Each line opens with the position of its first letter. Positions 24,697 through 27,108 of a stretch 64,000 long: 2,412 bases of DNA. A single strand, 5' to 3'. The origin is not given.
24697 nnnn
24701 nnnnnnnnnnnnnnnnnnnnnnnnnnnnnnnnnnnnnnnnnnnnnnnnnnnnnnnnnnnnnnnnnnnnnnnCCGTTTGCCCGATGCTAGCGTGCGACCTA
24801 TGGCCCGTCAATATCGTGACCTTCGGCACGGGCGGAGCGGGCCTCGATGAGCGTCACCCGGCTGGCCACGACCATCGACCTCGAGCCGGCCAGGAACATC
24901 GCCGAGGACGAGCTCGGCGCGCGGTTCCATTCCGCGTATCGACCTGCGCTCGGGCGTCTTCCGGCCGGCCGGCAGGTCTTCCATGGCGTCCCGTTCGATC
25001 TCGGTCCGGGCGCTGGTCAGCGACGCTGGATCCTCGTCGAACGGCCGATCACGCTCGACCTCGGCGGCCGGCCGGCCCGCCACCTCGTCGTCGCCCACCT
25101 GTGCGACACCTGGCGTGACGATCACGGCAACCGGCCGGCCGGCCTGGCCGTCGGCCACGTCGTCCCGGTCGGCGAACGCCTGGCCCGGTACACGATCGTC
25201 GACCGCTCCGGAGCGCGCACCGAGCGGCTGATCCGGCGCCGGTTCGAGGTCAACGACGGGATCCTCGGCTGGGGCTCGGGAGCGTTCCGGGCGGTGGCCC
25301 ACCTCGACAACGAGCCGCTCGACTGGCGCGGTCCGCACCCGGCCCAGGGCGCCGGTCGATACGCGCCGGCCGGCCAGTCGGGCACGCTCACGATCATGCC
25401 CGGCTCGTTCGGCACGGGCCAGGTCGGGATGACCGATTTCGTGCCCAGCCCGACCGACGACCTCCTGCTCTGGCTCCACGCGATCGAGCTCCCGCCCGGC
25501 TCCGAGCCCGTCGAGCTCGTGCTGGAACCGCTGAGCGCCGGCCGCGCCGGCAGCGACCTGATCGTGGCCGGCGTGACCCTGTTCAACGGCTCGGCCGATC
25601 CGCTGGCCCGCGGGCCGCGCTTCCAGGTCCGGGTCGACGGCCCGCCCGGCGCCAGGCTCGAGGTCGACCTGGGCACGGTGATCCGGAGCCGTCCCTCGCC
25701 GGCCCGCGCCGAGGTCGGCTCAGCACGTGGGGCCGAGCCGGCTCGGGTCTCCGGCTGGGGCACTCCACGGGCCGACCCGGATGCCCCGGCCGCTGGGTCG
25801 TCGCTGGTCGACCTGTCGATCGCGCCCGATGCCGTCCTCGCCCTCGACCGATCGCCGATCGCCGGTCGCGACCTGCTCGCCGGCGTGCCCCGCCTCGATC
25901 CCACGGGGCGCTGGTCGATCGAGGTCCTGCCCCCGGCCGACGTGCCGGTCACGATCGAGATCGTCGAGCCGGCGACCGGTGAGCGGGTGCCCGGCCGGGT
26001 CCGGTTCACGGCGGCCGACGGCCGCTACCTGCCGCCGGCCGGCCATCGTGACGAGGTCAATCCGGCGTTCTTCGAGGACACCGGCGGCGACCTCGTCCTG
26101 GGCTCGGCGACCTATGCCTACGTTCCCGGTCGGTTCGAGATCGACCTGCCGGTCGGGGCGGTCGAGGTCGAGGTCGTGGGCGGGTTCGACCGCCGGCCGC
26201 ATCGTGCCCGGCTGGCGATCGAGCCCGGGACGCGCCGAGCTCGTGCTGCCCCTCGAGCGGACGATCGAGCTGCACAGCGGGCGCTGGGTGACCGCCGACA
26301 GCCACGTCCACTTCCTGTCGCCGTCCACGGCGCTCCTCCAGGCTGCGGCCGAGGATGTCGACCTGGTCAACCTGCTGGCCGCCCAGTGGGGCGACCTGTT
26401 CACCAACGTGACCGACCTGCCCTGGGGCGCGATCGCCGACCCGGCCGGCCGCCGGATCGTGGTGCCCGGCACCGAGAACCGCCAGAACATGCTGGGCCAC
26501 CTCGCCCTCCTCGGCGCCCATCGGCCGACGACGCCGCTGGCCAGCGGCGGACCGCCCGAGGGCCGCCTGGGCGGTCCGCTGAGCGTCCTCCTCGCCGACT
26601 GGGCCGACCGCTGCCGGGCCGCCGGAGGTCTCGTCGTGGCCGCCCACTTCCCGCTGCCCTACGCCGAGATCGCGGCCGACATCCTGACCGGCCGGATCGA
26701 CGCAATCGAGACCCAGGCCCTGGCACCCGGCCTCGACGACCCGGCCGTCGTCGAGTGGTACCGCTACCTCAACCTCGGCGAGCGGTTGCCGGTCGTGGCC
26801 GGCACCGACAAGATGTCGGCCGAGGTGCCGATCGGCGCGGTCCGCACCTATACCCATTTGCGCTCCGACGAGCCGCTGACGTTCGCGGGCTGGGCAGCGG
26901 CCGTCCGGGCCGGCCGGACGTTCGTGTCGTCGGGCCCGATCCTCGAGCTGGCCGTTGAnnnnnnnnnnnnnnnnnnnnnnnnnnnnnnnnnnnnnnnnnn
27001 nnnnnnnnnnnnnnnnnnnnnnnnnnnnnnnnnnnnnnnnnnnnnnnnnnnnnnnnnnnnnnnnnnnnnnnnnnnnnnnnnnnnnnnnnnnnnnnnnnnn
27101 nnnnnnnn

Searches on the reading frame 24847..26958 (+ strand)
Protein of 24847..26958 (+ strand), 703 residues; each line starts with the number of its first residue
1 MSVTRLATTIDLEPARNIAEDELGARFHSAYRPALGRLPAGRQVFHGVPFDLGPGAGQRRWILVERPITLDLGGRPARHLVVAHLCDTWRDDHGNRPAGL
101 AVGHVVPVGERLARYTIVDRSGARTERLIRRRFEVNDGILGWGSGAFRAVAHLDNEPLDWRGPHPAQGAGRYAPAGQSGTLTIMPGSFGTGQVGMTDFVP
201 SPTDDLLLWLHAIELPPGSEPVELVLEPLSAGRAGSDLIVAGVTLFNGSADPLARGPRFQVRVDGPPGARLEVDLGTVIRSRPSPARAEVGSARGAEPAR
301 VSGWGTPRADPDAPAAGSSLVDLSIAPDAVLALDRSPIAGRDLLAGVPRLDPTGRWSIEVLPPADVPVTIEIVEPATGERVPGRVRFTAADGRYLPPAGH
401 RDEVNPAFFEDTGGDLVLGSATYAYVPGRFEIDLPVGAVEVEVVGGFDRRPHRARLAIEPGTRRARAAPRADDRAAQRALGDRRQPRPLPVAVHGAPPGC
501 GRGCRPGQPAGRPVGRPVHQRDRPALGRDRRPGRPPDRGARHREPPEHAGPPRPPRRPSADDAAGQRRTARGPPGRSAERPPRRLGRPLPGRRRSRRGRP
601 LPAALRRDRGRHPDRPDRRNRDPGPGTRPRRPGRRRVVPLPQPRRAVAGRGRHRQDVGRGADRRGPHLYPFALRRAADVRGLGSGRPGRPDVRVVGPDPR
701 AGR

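Call 9: search_protein_families(library=pfam, proteins=[window:24847-26958:+], max_evalue=0.001)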
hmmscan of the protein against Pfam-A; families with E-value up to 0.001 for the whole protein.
window:24847-26958:+ (703 aa): 0 families
